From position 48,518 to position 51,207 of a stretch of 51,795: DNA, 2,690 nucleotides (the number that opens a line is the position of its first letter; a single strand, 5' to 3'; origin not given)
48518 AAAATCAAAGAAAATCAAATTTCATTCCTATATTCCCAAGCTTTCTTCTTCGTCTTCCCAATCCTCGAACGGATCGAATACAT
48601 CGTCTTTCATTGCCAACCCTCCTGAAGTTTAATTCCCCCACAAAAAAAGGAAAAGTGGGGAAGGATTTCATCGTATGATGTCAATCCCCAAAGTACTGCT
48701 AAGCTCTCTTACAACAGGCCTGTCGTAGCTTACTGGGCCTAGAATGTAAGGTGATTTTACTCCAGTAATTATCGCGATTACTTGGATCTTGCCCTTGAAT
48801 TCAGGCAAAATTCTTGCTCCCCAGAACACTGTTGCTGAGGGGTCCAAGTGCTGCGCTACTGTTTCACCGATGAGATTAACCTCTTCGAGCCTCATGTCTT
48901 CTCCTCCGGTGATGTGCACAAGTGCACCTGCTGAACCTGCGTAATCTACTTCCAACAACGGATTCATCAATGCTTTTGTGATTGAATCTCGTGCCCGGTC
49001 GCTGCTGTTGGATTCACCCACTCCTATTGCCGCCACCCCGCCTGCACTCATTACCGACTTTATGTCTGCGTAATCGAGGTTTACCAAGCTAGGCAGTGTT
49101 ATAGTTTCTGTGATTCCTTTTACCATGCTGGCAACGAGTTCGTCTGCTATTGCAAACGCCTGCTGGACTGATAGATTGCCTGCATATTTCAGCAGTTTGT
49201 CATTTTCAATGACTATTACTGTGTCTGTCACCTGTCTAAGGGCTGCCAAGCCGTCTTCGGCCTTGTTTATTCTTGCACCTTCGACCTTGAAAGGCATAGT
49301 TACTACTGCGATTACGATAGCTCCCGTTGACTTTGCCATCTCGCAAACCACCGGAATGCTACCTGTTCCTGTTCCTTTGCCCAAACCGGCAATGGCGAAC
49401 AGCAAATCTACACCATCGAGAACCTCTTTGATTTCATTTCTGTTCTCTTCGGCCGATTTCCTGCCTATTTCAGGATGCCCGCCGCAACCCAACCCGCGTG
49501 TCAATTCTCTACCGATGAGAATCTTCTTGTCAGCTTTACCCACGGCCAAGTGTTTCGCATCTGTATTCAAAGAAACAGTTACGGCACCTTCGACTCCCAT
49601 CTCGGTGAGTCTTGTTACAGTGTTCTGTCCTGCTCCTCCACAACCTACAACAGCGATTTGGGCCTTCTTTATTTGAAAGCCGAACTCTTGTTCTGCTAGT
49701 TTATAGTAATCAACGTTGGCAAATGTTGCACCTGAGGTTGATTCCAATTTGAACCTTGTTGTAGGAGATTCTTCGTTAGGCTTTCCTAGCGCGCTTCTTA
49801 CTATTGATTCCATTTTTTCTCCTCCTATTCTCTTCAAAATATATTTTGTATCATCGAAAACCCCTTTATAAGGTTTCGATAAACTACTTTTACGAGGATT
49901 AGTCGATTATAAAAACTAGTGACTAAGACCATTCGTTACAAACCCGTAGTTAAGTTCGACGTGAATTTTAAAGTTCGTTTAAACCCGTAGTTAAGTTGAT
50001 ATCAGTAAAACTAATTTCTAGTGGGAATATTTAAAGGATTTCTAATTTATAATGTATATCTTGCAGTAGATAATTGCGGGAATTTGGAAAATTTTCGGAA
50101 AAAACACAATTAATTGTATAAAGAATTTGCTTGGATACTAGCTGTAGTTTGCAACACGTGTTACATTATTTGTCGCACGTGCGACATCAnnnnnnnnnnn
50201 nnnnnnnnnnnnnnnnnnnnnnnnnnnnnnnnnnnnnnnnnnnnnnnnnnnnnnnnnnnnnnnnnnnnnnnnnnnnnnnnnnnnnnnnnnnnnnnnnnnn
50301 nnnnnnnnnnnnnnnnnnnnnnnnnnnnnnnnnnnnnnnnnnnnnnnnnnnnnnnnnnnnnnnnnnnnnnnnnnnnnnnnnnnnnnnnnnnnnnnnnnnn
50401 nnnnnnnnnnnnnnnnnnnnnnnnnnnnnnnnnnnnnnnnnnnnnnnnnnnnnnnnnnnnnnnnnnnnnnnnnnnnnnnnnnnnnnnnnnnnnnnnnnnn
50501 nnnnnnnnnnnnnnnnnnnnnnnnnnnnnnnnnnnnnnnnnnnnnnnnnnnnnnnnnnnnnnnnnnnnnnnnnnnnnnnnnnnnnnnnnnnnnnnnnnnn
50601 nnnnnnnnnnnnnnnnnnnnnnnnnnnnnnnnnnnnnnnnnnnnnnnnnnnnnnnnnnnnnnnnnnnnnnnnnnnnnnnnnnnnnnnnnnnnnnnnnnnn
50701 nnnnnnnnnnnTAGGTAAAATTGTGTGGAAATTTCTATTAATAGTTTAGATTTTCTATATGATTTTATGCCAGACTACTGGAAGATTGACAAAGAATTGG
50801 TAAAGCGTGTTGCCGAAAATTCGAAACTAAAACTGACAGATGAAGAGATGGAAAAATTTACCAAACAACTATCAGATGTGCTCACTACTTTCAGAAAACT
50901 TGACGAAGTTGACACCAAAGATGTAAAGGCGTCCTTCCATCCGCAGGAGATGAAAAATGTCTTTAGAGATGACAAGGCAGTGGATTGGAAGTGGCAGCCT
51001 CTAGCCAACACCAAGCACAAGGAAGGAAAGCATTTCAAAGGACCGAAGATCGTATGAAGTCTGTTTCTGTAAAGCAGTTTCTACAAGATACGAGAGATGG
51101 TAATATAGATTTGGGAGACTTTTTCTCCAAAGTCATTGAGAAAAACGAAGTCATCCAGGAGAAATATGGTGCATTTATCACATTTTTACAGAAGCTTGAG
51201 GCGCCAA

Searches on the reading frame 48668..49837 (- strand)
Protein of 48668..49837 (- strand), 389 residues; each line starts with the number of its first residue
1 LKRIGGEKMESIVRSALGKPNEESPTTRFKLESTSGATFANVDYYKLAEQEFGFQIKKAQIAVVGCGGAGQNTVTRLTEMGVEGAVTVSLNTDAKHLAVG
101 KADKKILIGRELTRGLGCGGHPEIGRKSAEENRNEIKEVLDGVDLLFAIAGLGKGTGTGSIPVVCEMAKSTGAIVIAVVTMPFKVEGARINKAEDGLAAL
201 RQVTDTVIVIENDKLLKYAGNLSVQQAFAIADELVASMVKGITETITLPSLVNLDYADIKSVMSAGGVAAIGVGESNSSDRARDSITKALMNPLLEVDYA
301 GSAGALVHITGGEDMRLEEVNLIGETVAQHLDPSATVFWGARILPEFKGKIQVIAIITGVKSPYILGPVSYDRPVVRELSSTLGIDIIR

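Call 3: search_protein_families(library=pfam, proteins=[window:48668-49837:-], max_evalue=1)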
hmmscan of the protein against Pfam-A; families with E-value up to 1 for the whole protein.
window:48668-49837:- (389 aa): 6 families
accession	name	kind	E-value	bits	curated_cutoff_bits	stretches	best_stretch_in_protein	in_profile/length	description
PF00091.31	Tubulin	-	9.5e-39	134.1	33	1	60-218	1-188/190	Tubulin/FtsZ family, GTPase domain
PF12327.13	FtsZ_C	-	1.4e-30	105.9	27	1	267-361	1-95/95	FtsZ family, C-terminal domain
PF00899.27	ThiF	-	0.0017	18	28.1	1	55-83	17-45/238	ThiF family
PF07991.19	KARI_N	-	0.05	13.6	20.6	1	56-98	2-42/165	Acetohydroxy acid isomeroreductase, NADPH-binding domain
PF01488.26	Shikimate_DH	-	0.068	13.7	24.3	1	46-84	1-38/138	Shikimate / quinate 5-dehydrogenase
PF02826.25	2-Hacid_dh_C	-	0.15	11.9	25.1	1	49-87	27-65/178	D-isomer specific 2-hydroxyacid dehydrogenase, NAD binding domain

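Call 4: search_protein_families(library=ncbifam, proteins=[window:48668-49837:-], max_evalue=1)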
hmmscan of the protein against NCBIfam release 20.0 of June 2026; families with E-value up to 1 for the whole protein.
window:48668-49837:- (389 aa): 6 families
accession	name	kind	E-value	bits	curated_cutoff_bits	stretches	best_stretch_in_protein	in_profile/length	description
TIGR00065.1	ftsZ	equivalog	9.4e-118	393.5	295.2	1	55-369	14-333/353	cell division protein FtsZ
NF006395.0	PRK08644.1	equivalog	0.0033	17.1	159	1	51-83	23-55/215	sulfur carrier protein ThiS adenylyltransferase ThiF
TIGR00507.1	aroE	equivalog_domain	0.0083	15.3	200.2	1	56-86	114-145/270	shikimate dehydrogenase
NF001312.0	PRK00258.1-4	equivalog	0.017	14.4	295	1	47-86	117-155/285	shikimate dehydrogenase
TIGR02356.1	adenyl_thiF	equivalog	0.021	14.2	275.25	1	55-84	18-47/203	thiazole biosynthesis adenylyltransferase ThiF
NF040918.1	LPFR_fam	subfamily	0.13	12.1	40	1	172-184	12-24/35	LPFR motif small protein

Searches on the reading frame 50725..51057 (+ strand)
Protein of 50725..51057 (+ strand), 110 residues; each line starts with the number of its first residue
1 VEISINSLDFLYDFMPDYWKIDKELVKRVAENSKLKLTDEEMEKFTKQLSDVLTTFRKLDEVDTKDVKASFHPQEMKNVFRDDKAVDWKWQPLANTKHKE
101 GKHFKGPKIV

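Call 3: search_protein_families(library=pfam, proteins=[window:50725-51057:+], max_evalue=1)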
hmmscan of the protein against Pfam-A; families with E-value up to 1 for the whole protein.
window:50725-51057:+ (110 aa): 6 families
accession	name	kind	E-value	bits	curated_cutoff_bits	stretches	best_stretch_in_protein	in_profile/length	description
PF02686.20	GatC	-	1.8e-16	60.5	23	1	37-105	1-65/66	Glu-tRNAGln amidotransferase C subunit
PF05075.19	DUF684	-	0.014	14.9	25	1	4-56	152-204/338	Protein of unknown function (DUF684)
PF13026.12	DUF3887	-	0.04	15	31.8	1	24-68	15-59/91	Protein of unknown function (DUF3887)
PF16533.10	SOAR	-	0.054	13.9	25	1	27-83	25-86/101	STIM1 Orai1-activating region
PF04977.20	DivIC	-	0.15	12.3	28.9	1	17-51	18-53/80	Septum formation initiator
PF20977.2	GatF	-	0.16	12.6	33.4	1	20-69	37-86/150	Glutamyl-tRNA(Gln) amidotransferase subunit F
